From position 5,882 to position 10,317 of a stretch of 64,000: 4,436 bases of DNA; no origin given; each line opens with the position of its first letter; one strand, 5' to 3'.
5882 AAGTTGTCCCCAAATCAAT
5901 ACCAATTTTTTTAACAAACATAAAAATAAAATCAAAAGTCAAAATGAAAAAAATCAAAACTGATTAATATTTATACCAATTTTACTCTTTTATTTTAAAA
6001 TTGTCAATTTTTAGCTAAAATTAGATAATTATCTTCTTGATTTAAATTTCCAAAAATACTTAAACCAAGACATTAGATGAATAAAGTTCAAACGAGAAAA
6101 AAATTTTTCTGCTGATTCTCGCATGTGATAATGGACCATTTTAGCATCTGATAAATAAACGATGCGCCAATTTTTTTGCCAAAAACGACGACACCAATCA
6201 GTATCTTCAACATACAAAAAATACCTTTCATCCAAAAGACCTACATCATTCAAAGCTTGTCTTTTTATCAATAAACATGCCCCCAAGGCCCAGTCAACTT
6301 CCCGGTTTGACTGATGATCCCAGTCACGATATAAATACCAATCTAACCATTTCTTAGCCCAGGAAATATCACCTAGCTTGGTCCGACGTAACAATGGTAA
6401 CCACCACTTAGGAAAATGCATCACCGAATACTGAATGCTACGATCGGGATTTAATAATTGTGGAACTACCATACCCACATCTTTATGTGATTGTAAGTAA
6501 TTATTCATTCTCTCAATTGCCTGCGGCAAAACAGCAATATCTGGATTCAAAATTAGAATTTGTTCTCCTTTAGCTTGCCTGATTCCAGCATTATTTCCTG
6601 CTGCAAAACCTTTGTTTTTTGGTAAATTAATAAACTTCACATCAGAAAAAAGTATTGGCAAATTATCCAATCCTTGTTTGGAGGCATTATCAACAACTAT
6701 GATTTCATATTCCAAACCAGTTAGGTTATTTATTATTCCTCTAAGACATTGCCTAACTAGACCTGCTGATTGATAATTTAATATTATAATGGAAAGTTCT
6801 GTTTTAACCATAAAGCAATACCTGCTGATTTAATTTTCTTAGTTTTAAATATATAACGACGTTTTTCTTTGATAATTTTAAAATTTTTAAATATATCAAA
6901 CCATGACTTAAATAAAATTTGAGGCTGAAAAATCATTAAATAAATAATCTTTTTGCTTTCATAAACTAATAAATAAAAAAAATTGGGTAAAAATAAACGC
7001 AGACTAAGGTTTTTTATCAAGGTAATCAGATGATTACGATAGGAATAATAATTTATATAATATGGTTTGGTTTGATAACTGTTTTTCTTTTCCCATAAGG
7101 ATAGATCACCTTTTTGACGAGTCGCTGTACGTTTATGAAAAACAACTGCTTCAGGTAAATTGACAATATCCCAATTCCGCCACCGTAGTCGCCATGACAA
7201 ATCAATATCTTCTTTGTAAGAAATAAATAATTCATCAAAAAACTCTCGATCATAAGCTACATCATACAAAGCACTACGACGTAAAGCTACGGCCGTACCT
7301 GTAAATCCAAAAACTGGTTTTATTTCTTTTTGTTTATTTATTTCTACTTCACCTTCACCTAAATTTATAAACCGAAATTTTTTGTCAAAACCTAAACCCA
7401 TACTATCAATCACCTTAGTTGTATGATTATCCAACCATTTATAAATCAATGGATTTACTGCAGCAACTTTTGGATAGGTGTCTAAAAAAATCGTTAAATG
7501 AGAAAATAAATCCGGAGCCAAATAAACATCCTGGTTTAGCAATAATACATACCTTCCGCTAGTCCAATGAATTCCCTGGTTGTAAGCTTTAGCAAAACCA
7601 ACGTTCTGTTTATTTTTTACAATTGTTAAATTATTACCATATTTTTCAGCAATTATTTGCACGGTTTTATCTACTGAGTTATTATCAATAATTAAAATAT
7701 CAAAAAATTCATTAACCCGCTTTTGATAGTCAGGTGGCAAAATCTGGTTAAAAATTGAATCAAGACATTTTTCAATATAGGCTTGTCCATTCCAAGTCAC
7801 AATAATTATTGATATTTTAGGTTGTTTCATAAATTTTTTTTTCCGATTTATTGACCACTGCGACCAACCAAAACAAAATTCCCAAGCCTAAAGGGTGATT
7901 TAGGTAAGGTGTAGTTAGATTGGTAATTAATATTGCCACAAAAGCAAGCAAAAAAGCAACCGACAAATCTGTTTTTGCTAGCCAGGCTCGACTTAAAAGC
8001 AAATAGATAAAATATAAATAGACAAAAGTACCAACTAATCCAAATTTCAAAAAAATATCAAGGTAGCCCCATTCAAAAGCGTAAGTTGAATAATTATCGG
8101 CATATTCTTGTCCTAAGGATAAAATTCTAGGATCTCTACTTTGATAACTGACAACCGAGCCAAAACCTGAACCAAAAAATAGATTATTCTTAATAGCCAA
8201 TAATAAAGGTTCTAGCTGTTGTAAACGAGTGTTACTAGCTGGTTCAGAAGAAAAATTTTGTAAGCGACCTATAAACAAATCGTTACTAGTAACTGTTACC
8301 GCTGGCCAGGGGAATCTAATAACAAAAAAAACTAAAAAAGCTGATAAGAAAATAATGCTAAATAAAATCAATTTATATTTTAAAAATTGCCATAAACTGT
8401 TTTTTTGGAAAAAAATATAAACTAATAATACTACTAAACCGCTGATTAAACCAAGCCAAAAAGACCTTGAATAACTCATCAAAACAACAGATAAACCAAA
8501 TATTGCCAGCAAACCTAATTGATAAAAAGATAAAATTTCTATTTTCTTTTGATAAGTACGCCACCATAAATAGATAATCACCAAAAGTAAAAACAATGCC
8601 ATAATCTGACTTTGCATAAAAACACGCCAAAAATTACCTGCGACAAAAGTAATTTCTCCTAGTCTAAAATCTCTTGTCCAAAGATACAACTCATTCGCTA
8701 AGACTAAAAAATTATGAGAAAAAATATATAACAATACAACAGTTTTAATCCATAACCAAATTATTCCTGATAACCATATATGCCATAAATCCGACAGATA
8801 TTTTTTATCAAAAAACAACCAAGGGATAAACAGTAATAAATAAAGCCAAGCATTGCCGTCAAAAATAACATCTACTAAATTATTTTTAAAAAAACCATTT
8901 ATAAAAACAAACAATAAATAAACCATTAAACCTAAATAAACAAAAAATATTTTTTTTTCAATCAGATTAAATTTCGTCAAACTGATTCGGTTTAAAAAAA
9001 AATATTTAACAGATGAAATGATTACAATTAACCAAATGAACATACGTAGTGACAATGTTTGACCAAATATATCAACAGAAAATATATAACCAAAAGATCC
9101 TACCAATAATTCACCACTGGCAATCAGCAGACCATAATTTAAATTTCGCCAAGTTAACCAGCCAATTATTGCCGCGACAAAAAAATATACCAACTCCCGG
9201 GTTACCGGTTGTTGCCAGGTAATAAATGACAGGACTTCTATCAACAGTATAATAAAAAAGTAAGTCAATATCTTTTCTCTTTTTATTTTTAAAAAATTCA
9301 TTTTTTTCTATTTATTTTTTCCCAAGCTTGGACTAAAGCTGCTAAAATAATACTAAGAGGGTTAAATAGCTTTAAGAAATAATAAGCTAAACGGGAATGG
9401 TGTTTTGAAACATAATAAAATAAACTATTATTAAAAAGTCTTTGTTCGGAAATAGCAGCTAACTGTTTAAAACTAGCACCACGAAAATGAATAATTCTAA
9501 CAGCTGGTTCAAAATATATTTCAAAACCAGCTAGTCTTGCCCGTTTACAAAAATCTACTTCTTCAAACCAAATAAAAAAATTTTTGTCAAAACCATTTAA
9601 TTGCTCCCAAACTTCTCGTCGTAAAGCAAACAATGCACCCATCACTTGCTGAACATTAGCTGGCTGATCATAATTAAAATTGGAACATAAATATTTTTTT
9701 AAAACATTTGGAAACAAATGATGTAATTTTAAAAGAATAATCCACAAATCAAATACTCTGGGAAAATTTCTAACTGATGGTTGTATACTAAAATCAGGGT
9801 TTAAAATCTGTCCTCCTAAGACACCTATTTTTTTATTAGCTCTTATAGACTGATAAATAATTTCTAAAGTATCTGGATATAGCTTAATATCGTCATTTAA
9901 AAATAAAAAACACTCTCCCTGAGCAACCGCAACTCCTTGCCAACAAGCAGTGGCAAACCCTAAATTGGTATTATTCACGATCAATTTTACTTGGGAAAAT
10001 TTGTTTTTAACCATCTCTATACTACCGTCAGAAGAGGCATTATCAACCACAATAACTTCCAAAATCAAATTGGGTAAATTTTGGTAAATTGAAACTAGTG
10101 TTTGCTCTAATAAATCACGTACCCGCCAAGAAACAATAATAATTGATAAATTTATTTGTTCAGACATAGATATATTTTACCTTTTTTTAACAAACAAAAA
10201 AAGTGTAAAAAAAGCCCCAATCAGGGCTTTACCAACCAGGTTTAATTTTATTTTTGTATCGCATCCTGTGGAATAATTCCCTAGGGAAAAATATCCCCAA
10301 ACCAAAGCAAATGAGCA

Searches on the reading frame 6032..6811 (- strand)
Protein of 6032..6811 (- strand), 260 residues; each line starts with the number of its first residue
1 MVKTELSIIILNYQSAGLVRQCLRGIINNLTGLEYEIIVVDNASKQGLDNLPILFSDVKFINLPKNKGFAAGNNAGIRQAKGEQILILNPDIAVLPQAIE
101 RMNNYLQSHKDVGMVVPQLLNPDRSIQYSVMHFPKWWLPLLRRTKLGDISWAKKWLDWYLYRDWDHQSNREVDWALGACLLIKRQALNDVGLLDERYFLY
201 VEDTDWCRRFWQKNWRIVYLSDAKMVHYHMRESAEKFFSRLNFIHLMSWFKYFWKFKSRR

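Call 49: search_protein_families(library=pfam, proteins=[window:6032-6811:-])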
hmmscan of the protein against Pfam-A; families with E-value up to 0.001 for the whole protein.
window:6032-6811:- (260 aa): 5 families
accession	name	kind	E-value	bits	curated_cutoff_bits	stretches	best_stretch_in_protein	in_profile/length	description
PF00535.33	Glycos_transf_2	-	1.1e-20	74.7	23.3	1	7-133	1-130/168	Glycosyl transferase family 2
PF13641.12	Glyco_tranf_2_3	-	7e-15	56.1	27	1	6-234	3-218/230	Glycosyltransferase like family 2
PF13632.12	Glyco_trans_2_3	-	3.4e-05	24.2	27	1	172-229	70-124/198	Glycosyl transferase family group 2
PF13506.12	Glyco_transf_21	-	5.8e-05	23.1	21.7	0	171-240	98-168/174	Glycosyl transferase family 21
PF10111.15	Glyco_tranf_2_2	-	0.00047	20.2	27.3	1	34-213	29-202/276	Glycosyltransferase like family 2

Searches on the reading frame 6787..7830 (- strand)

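Call 49: search_protein_families(library=pfam, proteins=[window:6787-7830:-])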
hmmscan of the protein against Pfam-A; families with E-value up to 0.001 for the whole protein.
window:6787-7830:- (348 aa): 4 families
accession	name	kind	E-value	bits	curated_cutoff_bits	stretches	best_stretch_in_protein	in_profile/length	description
PF00535.33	Glycos_transf_2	-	1.5e-25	90.5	23.3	1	7-189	1-165/168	Glycosyl transferase family 2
PF13641.12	Glyco_tranf_2_3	-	2.8e-12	47.6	27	1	4-237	1-216/230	Glycosyltransferase like family 2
PF13632.12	Glyco_trans_2_3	-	1.9e-09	38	27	1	94-283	1-179/198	Glycosyl transferase family group 2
PF10111.15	Glyco_tranf_2_2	-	7.9e-06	26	27.3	1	39-114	26-104/276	Glycosyltransferase like family 2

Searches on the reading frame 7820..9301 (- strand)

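Call 49: search_protein_families(library=pfam, proteins=[window:7820-9301:-])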
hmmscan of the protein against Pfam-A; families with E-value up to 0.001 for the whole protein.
window:7820-9301:- (494 aa): 1 family
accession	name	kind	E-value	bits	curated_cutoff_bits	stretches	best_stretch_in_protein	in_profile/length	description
PF04932.20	Wzy_C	-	9.4e-11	42.2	31.7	1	265-429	2-149/149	O-Antigen ligase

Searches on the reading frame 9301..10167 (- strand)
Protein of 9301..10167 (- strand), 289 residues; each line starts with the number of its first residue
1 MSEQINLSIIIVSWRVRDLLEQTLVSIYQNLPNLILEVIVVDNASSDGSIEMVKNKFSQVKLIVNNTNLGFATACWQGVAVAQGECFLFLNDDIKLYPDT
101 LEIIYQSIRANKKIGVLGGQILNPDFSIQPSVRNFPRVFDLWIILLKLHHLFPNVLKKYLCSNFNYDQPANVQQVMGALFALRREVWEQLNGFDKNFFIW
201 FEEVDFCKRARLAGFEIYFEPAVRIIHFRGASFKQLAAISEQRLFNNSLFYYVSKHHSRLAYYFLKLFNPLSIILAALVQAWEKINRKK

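Call 49: search_protein_families(library=pfam, proteins=[window:9301-10167:-])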
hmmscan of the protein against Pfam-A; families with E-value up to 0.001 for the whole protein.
window:9301-10167:- (289 aa): 4 families
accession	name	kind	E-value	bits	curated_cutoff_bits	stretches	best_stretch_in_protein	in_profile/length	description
PF00535.33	Glycos_transf_2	-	7.7e-21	75.2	23.3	1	8-122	1-117/168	Glycosyl transferase family 2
PF13641.12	Glyco_tranf_2_3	-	1.8e-14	54.7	27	1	7-236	3-220/230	Glycosyltransferase like family 2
PF02709.20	Glyco_transf_7C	-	4.4e-07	29.9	23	1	165-222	9-67/78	N-terminal domain of galactosyltransferase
PF10111.15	Glyco_tranf_2_2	-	0.00092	19.2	27.3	0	35-110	29-108/276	Glycosyltransferase like family 2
